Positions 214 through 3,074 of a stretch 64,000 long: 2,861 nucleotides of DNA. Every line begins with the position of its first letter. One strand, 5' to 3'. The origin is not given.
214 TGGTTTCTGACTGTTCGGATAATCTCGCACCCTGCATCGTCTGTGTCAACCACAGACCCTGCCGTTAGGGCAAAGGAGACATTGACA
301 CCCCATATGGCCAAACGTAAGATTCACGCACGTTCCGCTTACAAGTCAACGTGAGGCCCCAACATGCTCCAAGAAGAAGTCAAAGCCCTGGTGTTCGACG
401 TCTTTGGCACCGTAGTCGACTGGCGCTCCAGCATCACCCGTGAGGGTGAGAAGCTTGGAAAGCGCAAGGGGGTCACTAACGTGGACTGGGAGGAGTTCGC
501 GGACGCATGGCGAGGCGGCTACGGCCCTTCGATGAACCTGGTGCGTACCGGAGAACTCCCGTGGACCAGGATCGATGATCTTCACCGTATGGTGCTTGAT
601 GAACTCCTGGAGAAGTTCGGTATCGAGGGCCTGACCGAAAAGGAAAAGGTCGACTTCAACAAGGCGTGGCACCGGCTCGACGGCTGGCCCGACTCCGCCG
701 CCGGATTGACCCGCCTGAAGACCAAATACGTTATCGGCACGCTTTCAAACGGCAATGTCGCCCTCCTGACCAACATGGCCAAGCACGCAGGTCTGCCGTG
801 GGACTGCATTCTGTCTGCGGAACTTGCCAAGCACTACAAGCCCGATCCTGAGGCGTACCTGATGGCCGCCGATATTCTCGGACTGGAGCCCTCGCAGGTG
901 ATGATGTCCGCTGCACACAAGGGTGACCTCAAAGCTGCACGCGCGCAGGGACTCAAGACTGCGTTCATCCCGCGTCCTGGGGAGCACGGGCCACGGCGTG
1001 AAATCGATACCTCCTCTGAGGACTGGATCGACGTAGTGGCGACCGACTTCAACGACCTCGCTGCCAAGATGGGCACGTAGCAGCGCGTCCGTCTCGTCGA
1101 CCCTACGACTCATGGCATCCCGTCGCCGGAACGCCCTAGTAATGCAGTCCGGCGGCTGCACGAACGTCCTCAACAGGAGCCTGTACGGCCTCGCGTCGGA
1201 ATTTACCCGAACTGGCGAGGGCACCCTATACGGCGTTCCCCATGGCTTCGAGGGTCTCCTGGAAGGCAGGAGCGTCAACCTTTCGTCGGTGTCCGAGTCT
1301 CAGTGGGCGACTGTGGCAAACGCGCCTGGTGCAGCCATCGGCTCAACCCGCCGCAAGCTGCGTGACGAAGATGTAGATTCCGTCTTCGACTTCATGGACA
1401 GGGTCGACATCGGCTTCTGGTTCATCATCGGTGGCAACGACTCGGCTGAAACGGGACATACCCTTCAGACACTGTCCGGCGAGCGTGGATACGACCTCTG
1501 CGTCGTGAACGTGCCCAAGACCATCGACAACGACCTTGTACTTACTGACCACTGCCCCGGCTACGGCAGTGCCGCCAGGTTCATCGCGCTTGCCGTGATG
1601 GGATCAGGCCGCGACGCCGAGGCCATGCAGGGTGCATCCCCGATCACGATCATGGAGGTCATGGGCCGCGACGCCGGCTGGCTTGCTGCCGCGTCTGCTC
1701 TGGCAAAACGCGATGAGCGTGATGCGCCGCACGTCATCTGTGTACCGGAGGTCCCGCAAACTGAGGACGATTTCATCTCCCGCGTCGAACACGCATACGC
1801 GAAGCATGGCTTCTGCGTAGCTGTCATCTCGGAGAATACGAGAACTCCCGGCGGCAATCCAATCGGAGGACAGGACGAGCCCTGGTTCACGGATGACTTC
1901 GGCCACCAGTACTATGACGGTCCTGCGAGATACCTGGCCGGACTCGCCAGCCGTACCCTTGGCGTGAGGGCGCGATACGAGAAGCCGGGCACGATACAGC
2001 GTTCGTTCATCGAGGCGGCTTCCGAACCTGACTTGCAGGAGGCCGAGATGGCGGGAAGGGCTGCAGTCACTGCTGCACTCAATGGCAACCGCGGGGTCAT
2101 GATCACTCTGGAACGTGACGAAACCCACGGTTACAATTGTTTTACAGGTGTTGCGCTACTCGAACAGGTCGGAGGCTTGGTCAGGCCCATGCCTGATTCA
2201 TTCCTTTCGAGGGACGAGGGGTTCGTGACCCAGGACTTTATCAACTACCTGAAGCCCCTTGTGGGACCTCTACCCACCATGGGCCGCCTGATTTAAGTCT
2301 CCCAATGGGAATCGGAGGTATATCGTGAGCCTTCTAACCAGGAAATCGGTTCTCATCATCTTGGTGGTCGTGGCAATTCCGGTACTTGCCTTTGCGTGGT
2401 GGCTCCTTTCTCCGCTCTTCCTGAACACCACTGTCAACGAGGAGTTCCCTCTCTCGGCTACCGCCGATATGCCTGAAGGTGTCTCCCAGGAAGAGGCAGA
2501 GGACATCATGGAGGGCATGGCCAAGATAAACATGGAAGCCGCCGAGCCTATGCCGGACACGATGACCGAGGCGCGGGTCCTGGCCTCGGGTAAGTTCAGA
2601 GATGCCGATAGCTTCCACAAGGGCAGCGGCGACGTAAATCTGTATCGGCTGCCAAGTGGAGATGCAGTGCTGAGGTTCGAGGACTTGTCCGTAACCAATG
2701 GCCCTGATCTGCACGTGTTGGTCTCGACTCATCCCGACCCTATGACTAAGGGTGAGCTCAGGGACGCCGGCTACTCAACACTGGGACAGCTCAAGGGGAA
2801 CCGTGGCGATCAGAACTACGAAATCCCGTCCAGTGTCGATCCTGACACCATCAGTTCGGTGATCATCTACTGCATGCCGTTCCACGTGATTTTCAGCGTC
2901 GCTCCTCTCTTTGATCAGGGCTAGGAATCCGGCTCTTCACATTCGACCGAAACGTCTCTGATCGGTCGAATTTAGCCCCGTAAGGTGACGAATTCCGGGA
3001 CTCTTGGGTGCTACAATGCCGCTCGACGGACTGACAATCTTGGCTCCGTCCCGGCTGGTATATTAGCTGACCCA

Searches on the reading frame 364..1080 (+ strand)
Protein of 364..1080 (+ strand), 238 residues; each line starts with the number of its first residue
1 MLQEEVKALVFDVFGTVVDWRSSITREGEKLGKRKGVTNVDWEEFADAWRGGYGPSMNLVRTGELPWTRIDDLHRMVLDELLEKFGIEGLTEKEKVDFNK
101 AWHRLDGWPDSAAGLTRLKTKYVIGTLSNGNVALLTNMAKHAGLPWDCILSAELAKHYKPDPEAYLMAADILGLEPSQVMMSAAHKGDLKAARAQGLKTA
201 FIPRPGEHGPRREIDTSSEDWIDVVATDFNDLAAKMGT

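Call 38: search_protein_families(library=pfam, max_evalue=0.00001, proteins=[window:364-1080:+])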
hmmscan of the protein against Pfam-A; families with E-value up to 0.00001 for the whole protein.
window:364-1080:+ (238 aa): 2 families
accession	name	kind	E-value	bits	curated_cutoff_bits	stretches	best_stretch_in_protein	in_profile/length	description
PF00702.32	Hydrolase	-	3.5e-14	54.1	26.4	1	6-181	1-176/191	haloacid dehalogenase-like hydrolase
PF13419.12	HAD_2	-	3.8e-08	34.1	23.8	1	80-201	47-177/178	Haloacid dehalogenase-like hydrolase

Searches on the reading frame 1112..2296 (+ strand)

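Call 38: search_protein_families(library=pfam, max_evalue=0.00001, proteins=[window:1112-2296:+])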
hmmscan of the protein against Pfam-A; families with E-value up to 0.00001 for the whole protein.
window:1112-2296:+ (394 aa): 1 family
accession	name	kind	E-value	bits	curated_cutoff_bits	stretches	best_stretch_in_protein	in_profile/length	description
PF00365.25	PFK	-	4.3e-46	157.9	30.9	1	8-300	2-257/277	Phosphofructokinase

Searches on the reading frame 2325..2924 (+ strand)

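Call 38: search_protein_families(library=pfam, max_evalue=0.00001, proteins=[window:2325-2924:+])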
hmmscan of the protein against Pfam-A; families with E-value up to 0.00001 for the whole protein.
window:2325-2924:+ (199 aa): 1 family
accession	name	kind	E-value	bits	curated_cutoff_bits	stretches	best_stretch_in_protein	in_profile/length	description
PF10517.14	DM13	-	7.2e-19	68.8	25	1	97-195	6-105/105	Electron transfer DM13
